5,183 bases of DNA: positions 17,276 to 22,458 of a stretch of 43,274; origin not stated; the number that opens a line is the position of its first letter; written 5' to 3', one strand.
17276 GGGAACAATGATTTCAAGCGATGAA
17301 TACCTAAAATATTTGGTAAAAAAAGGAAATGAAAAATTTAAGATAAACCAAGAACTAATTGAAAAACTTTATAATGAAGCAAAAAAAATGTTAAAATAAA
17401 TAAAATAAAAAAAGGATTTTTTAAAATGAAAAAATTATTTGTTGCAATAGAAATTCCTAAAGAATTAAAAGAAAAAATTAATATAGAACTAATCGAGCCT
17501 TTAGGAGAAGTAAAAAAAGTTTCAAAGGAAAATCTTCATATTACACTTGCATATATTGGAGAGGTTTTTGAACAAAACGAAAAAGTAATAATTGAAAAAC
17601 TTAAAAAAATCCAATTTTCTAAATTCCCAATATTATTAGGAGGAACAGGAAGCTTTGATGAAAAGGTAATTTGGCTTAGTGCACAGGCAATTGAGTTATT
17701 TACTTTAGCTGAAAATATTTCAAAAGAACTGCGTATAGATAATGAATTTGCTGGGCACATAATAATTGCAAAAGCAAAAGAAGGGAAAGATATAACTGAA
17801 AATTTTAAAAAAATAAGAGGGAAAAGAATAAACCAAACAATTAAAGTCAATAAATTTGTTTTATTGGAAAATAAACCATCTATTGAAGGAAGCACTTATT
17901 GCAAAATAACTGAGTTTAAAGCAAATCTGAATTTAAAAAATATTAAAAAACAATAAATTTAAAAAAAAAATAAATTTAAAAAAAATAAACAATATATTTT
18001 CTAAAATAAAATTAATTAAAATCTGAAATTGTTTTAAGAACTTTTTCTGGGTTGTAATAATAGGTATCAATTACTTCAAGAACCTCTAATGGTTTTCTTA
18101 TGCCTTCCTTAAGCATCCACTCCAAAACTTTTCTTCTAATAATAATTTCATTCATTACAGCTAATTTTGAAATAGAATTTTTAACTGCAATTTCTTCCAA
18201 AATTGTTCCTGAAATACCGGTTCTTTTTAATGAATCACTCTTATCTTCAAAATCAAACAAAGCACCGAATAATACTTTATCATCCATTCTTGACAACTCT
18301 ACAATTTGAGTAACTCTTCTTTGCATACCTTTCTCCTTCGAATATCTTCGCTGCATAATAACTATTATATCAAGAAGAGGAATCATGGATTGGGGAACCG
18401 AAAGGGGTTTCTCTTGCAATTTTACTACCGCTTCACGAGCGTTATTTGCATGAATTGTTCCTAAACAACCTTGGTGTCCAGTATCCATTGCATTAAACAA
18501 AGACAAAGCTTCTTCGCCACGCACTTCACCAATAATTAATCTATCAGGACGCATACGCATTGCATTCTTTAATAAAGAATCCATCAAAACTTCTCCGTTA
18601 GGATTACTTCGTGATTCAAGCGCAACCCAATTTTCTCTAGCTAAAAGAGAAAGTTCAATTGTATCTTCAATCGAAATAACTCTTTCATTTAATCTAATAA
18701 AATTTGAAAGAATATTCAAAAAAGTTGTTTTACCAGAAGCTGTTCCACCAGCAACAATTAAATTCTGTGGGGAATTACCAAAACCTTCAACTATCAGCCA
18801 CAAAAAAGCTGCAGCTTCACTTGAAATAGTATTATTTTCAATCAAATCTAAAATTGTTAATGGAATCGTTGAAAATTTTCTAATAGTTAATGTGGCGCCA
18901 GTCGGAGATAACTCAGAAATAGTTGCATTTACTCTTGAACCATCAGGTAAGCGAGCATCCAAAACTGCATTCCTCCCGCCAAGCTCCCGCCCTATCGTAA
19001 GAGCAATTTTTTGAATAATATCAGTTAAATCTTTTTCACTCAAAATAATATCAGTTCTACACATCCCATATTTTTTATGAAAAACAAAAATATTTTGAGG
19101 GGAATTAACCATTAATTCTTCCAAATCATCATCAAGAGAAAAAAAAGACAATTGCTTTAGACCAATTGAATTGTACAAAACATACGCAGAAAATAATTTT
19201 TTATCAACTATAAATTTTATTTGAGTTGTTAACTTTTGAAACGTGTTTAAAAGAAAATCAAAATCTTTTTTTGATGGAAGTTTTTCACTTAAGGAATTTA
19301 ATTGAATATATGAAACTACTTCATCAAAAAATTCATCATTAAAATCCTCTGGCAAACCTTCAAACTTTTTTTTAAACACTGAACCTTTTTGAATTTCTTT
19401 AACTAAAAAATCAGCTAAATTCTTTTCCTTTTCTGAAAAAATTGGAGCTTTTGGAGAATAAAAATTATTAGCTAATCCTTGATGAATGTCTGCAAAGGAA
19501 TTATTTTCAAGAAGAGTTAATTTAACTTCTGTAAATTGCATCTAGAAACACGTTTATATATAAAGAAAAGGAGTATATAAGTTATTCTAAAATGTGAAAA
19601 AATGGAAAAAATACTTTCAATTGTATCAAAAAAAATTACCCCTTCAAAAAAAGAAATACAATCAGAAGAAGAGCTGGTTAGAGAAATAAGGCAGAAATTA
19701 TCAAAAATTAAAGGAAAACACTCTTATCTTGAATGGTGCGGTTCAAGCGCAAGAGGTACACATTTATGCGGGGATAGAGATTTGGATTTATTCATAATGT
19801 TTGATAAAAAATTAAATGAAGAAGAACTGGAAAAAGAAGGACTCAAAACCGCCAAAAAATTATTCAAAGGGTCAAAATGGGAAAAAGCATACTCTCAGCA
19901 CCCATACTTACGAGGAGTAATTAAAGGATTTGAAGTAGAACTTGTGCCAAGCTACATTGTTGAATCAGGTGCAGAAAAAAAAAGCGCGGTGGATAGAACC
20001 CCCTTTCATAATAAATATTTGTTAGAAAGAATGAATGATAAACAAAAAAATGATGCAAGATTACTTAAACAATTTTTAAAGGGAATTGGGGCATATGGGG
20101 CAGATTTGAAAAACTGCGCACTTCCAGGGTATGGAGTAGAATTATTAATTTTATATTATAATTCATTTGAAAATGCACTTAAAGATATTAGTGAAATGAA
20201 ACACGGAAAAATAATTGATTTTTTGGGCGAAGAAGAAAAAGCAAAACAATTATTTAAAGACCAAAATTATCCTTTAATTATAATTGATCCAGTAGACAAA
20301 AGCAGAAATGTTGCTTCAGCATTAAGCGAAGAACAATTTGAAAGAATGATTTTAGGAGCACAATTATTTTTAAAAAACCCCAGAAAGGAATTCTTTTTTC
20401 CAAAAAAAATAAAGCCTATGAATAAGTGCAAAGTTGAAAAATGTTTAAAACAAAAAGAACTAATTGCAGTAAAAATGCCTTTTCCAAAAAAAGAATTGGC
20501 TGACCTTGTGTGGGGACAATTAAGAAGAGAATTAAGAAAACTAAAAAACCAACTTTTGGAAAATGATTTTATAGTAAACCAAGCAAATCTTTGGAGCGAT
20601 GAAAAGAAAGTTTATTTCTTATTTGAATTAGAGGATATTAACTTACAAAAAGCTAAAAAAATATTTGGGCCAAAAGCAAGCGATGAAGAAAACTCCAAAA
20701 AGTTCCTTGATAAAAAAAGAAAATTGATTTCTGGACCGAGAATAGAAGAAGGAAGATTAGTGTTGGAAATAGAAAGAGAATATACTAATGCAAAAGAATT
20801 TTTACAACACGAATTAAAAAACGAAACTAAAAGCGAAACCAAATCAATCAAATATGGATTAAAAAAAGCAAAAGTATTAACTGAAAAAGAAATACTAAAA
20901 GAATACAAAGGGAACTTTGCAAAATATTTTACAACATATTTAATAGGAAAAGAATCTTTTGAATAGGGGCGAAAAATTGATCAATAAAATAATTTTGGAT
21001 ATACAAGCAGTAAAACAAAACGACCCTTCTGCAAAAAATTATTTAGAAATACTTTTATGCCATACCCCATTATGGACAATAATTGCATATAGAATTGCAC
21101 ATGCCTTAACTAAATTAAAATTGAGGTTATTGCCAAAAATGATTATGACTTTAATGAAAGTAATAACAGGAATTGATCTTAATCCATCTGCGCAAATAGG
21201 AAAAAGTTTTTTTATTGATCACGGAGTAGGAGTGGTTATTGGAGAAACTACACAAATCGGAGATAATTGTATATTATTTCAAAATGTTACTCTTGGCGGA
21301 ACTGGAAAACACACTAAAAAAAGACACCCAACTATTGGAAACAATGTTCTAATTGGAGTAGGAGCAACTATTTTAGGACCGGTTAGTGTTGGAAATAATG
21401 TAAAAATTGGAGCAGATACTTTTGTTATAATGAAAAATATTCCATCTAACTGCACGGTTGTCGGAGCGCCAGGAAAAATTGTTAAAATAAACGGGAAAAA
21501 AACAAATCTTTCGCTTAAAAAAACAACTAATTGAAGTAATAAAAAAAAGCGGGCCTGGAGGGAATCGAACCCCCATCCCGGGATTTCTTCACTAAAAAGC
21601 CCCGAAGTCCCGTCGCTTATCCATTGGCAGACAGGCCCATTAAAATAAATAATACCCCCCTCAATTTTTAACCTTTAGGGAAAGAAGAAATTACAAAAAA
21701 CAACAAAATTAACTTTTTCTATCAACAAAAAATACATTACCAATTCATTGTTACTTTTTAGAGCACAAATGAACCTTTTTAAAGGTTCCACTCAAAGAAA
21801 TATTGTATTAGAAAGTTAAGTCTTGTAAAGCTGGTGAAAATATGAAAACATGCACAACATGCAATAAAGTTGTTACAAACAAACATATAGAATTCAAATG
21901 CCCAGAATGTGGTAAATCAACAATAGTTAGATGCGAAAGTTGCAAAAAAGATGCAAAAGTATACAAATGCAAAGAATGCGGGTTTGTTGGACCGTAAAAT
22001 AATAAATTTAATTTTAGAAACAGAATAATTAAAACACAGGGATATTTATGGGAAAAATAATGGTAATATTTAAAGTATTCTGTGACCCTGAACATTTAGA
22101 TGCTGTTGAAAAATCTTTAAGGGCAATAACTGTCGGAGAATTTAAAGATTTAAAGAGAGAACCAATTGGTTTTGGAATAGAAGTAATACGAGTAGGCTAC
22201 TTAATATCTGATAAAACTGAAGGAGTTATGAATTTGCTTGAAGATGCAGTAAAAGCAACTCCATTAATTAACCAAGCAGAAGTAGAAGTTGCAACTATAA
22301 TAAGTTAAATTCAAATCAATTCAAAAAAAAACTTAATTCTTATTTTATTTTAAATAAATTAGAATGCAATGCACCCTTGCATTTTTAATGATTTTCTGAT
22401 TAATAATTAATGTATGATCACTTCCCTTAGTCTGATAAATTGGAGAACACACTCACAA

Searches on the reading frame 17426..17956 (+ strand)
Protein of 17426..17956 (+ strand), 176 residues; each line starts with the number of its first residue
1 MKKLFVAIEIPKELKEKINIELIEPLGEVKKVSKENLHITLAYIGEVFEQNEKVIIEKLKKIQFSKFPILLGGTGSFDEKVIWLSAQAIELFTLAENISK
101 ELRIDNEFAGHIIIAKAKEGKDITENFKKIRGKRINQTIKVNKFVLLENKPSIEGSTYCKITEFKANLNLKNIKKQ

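Call 43: search_protein_families(library=pfam, proteins=[window:17426-17956:+], max_evalue=0.0001)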
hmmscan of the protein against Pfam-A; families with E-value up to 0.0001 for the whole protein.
window:17426-17956:+ (176 aa): 2 families
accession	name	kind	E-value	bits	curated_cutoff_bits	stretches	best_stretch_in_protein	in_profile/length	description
PF02834.22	LigT_PEase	-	1.9e-10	41.2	23.3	1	23-83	15-87/87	LigT like Phosphoesterase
PF13563.12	2_5_RNA_ligase2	-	3.3e-06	27.6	27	1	29-148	18-147/152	2'-5' RNA ligase superfamily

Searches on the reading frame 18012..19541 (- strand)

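Call 18: search_protein_families(library=pfam, proteins=[window:18012-19541:-], max_evalue=0.001)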
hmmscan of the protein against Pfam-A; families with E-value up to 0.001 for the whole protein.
window:18012-19541:- (509 aa): 1 family
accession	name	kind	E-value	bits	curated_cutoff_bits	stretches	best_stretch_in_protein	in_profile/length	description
PF00437.27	T2SSE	-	7.2e-38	130.6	24.9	1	138-398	14-276/370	Type II/IV secretion system protein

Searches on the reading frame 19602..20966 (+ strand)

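Call 12: search_protein_families(library=pfam, proteins=[window:19602-20966:+], max_evalue=0.001)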
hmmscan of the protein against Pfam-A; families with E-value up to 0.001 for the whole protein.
window:19602-20966:+ (454 aa): 4 families
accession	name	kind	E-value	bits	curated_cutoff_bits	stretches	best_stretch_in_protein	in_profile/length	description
PF09249.16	tRNA_NucTransf2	-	3.9e-33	114.5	27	1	150-266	1-113/113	tRNA nucleotidyltransferase, second domain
PF21133.2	CAA_C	-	2.5e-24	86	22.2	1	288-424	6-140/144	CCA-adding enzyme, C-terminal domain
PF01909.29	NTP_transf_2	-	1.8e-08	35.1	21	1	27-136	2-93/93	Nucleotidyltransferase domain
PF22600.2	MTPAP-like_central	-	5.6e-05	23.7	27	1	8-90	8-89/139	Poly(A) RNA polymerase, mitochondrial-like, central palm domain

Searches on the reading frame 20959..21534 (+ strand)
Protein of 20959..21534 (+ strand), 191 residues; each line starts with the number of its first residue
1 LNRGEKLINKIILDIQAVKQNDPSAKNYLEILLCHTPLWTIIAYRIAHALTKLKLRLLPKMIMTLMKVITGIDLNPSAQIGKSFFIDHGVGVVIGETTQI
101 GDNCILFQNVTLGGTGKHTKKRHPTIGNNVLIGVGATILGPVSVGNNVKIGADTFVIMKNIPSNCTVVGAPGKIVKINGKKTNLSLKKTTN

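Call 12: search_protein_families(library=pfam, proteins=[window:20959-21534:+], max_evalue=0.001)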
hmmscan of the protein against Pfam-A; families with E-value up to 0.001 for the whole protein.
window:20959-21534:+ (191 aa): 2 families
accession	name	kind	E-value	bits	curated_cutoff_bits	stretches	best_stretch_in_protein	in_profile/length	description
PF00132.30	Hexapep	-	2.7e-11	43.1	27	1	123-156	1-34/36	Bacterial transferase hexapeptide (six repeats)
PF14602.12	Hexapep_2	-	1.1e-05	25.5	27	1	125-152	3-28/34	Hexapeptide repeat of succinyl-transferase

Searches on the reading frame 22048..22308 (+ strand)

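Call 12: search_protein_families(library=pfam, proteins=[window:22048-22308:+], max_evalue=0.001)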
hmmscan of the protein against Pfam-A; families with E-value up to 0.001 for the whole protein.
window:22048-22308:+ (86 aa): 1 family
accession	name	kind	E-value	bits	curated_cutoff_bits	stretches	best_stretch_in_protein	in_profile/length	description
PF00736.24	EF1_GNE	-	1.3e-06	28.8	20.8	1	15-81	13-84/88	EF-1 guanine nucleotide exchange domain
